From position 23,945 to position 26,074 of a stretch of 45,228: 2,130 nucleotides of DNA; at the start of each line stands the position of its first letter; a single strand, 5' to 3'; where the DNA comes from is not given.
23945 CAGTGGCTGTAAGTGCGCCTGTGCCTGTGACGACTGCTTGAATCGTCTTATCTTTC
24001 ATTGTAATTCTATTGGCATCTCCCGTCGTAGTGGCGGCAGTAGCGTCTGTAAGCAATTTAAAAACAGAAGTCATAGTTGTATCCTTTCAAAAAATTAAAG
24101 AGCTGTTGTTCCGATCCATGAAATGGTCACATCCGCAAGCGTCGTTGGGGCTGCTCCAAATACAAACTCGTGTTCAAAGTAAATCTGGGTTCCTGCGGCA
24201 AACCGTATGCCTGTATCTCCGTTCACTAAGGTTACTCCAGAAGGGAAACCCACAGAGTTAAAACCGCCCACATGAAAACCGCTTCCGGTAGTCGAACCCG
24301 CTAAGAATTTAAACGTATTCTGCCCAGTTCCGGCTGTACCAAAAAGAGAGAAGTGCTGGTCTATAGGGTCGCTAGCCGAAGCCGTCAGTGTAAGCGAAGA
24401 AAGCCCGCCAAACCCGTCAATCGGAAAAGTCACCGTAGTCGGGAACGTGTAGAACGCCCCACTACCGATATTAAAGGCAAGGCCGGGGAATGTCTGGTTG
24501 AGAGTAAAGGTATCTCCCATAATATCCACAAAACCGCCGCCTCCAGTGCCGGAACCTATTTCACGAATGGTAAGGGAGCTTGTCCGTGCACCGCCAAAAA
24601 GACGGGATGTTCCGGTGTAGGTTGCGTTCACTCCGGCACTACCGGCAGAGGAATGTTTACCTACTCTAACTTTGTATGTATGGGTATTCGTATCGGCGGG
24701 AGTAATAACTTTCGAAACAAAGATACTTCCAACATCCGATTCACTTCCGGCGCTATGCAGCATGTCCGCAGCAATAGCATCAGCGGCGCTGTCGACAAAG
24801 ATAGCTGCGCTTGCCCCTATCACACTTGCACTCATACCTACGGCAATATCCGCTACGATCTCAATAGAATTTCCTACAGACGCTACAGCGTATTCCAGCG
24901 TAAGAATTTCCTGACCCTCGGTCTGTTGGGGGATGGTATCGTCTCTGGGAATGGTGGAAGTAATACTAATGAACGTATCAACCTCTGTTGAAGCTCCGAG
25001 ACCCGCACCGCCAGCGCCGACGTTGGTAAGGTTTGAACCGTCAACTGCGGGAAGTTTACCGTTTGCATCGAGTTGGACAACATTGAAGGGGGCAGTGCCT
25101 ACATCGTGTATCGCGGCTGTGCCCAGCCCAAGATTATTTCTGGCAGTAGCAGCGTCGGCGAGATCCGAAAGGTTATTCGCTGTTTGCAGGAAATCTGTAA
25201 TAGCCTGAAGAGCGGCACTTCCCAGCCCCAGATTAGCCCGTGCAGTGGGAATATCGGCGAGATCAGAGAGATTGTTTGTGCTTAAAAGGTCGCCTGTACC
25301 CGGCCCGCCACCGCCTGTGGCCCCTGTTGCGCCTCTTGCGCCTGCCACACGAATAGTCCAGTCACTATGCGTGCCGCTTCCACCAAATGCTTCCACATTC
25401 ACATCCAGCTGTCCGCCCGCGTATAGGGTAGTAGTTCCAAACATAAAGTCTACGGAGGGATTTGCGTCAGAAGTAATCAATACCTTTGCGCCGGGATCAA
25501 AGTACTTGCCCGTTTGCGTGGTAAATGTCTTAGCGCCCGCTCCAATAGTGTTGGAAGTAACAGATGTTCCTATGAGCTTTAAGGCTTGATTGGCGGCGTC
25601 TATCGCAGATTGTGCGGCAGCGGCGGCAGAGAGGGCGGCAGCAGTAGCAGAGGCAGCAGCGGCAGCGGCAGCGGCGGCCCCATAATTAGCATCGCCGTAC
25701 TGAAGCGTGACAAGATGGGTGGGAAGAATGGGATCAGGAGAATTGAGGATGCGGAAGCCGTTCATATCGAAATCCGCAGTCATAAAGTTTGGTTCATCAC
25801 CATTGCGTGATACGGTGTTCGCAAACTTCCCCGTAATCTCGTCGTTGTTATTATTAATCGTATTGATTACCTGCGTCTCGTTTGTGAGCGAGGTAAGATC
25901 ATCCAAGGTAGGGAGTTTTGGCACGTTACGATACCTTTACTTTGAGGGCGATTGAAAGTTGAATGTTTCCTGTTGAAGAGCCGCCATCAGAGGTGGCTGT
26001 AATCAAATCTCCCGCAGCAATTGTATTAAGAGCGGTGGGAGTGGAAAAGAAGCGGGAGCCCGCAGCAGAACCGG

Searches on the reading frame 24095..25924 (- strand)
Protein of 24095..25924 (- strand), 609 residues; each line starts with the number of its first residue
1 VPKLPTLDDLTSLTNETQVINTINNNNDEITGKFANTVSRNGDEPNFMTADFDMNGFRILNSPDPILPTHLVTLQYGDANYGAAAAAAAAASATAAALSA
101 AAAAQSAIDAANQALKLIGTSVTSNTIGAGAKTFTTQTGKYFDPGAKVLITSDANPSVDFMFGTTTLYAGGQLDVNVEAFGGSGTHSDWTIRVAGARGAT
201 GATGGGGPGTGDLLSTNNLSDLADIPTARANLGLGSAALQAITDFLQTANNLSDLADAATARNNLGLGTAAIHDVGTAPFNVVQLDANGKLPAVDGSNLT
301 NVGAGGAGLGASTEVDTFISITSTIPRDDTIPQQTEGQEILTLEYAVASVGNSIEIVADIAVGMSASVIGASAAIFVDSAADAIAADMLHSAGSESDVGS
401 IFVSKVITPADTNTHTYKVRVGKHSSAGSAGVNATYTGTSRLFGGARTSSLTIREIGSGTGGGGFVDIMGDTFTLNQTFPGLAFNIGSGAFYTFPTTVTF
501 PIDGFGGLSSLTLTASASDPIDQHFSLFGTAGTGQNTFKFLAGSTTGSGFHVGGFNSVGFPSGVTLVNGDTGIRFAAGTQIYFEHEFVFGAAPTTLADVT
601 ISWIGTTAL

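Call 68: search_protein_families(library=phrogs, proteins=[window:24095-25924:-], max_evalue=0.001)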
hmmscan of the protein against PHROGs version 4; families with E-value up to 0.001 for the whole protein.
window:24095-25924:- (609 aa): 6 families
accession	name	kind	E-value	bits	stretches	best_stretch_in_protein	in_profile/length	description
phrog_2282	-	tail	4.2e-17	63.4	1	216-358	194-340/547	tail fiber protein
phrog_158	-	tail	1.7e-09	38.6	1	215-271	264-351/376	major tail protein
phrog_21510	-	unknown function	2.8e-06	27.3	1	196-241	317-362/555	-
phrog_22284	-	tail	1.7e-05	24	1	239-275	722-758/1236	tail fiber protein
phrog_16641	-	tail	3e-05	22.8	1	105-290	249-438/1296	tail fiber protein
phrog_18671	-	unknown function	8.5e-05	23.6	1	20-89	15-85/197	-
